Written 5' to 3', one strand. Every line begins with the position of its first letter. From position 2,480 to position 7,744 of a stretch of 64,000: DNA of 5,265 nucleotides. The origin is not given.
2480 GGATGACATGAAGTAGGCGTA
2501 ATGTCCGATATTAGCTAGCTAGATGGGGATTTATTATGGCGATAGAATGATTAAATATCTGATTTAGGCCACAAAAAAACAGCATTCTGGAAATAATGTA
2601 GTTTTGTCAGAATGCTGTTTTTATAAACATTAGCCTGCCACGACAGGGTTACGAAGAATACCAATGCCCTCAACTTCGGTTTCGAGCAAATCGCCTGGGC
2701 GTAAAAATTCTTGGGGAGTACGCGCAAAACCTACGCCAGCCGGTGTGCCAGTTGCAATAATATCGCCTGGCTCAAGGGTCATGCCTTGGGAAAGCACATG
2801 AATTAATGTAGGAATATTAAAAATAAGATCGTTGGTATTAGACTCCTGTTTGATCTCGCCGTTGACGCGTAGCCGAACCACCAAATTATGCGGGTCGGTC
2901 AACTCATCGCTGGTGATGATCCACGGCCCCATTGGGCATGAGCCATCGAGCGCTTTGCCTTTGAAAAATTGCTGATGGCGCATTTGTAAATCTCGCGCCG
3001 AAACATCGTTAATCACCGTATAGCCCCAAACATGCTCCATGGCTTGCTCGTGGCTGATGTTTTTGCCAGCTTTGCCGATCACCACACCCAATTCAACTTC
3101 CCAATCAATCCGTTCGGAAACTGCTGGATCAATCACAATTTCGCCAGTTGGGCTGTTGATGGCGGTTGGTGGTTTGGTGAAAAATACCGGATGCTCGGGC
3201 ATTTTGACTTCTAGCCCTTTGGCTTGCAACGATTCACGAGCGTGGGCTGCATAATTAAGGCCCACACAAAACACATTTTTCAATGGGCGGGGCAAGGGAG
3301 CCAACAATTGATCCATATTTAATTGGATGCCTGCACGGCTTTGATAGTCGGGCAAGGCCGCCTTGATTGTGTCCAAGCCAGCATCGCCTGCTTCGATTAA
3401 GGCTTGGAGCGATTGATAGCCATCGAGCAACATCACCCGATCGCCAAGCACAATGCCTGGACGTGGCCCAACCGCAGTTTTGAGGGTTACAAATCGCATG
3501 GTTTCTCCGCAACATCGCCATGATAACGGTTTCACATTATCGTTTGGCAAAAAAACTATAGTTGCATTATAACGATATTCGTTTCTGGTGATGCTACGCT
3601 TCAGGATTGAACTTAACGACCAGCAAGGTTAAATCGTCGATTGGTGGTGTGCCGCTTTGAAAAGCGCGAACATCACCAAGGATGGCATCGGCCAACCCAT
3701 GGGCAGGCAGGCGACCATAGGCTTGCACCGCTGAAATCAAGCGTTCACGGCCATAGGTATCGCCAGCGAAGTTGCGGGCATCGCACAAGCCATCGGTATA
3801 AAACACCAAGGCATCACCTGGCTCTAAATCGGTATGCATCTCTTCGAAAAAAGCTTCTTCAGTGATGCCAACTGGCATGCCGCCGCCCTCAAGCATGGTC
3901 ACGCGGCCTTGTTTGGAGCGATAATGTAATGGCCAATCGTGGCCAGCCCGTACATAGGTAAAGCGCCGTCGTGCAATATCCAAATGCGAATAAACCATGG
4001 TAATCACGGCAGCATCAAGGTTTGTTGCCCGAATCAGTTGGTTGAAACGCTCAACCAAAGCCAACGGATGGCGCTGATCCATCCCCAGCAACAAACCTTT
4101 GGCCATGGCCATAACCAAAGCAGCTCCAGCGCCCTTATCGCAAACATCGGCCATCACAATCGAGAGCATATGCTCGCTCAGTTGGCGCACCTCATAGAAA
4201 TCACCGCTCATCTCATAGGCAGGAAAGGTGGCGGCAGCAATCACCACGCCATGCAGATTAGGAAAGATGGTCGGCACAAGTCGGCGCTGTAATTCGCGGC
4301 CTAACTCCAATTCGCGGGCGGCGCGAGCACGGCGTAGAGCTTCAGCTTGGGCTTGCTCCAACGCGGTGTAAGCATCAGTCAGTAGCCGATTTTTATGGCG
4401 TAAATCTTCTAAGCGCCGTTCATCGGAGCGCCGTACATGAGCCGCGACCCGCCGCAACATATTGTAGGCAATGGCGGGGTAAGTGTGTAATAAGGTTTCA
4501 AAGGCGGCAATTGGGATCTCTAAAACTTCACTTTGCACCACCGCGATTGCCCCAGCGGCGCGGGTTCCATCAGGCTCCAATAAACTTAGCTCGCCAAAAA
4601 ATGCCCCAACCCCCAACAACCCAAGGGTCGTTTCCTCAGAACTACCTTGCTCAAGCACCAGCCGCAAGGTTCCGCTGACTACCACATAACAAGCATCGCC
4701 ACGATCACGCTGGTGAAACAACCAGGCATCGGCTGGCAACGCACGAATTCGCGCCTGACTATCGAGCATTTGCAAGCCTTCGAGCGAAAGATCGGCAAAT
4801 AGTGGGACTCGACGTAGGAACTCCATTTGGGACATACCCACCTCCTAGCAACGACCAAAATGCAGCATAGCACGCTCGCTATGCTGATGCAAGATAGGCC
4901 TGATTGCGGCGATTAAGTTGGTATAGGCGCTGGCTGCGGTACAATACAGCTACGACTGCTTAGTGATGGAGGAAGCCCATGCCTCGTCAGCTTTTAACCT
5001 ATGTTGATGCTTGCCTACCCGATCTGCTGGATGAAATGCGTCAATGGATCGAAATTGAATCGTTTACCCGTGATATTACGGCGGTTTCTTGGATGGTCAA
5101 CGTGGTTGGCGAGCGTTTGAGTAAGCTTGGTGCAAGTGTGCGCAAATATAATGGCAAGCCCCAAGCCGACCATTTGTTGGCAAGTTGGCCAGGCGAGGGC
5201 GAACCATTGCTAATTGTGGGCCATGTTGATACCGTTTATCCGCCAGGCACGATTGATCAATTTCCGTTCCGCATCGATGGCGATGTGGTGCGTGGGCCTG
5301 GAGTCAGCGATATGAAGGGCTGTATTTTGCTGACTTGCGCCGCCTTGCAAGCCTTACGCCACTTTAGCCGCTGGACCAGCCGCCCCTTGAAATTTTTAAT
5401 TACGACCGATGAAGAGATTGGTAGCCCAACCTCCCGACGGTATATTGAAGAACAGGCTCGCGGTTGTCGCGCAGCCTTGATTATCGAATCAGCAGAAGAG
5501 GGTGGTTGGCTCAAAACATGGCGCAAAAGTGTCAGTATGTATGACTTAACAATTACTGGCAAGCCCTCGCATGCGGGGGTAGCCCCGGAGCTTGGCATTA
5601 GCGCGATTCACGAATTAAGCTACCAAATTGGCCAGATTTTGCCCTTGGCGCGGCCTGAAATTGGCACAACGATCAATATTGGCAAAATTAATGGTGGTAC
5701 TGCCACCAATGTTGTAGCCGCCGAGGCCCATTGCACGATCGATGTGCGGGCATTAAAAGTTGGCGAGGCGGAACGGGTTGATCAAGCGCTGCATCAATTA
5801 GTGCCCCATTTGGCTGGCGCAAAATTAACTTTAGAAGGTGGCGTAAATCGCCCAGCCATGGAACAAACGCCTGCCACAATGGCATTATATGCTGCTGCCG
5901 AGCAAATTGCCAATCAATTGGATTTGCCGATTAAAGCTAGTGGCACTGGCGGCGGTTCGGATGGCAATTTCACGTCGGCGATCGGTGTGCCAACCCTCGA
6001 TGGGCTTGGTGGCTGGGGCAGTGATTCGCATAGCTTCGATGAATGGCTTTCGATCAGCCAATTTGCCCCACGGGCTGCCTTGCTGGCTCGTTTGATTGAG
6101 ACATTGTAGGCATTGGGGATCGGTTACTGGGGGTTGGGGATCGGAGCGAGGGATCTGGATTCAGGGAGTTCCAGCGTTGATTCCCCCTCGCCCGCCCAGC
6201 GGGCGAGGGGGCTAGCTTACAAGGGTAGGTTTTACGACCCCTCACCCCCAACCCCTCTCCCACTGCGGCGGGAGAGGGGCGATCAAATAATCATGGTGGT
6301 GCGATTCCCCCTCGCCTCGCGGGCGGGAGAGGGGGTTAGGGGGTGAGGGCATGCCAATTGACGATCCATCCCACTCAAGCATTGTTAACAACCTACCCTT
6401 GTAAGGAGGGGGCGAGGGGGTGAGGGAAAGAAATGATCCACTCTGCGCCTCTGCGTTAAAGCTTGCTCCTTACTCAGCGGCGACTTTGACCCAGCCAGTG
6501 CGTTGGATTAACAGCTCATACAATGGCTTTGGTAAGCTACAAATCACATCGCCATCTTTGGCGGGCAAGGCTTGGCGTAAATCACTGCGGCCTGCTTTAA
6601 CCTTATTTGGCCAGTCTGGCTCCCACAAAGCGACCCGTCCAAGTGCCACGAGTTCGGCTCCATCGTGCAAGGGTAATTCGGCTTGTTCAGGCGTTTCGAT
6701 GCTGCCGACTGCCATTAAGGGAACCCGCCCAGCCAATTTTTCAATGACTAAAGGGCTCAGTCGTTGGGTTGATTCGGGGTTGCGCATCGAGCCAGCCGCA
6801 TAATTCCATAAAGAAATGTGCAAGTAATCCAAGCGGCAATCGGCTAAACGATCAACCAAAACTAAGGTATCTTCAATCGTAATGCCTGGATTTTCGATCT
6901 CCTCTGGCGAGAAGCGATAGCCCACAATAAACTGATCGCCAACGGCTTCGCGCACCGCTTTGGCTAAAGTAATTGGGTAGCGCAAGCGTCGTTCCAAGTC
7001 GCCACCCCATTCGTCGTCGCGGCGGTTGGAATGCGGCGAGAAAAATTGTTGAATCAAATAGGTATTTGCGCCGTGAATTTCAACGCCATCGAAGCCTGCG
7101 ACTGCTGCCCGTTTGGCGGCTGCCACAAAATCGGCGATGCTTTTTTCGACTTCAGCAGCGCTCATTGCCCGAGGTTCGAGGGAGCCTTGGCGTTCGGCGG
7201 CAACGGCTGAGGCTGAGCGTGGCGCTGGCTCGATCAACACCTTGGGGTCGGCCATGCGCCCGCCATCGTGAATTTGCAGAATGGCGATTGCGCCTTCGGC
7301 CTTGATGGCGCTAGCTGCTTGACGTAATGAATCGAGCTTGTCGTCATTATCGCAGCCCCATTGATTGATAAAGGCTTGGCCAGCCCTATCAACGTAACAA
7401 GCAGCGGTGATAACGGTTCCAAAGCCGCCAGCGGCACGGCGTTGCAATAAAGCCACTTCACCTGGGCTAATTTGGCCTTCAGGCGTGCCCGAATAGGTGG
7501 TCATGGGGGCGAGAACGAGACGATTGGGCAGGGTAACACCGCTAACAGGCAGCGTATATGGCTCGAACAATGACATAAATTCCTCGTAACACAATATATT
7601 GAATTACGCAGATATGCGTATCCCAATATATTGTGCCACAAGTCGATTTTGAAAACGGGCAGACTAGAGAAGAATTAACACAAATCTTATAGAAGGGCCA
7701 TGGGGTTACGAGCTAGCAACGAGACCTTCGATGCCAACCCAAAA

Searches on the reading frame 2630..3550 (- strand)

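Call 104: search_protein_families(library=pfam, proteins=[window:2630-3550:-], max_evalue=0.00001)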
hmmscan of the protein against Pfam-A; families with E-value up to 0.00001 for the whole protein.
window:2630-3550:- (306 aa): 1 family
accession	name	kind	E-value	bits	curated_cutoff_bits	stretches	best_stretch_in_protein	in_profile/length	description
PF01557.24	FAA_hydrolase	-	4.9e-79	265.4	23.9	1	93-304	2-214/214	Fumarylacetoacetate (FAA) hydrolase C-terminal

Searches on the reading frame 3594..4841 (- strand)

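Call 104: search_protein_families(library=pfam, proteins=[window:3594-4841:-], max_evalue=0.00001)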
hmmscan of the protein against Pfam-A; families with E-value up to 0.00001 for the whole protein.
window:3594-4841:- (415 aa): 2 families
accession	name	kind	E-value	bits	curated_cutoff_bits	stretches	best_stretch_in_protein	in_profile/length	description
PF07228.17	SpoIIE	-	1.1e-43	149.9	25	1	224-411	3-191/192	Stage II sporulation protein E (SpoIIE)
PF00027.35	cNMP_binding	-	7.1e-19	68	27.5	1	33-121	2-89/89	Cyclic nucleotide-binding domain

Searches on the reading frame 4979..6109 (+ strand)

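Call 104: search_protein_families(library=pfam, proteins=[window:4979-6109:+], max_evalue=0.00001)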
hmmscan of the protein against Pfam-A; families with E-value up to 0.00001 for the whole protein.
window:4979-6109:+ (376 aa): 2 families
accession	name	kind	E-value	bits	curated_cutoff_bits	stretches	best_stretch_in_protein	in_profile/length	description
PF01546.33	Peptidase_M20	-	8.9e-27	94.8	24.6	1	79-374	2-205/206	Peptidase family M20/M25/M40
PF07687.19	M20_dimer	-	2.9e-19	69.4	21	1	182-278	3-102/107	Peptidase dimerisation domain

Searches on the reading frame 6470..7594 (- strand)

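Call 104: search_protein_families(library=pfam, proteins=[window:6470-7594:-], max_evalue=0.00001)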
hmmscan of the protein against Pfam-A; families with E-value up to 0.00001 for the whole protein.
window:6470-7594:- (374 aa): 1 family
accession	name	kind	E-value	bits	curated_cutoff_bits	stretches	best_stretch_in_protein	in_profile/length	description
PF00724.26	Oxidored_FMN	-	2.8e-73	247.6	27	1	8-337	1-340/342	NADH:flavin oxidoreductase / NADH oxidase family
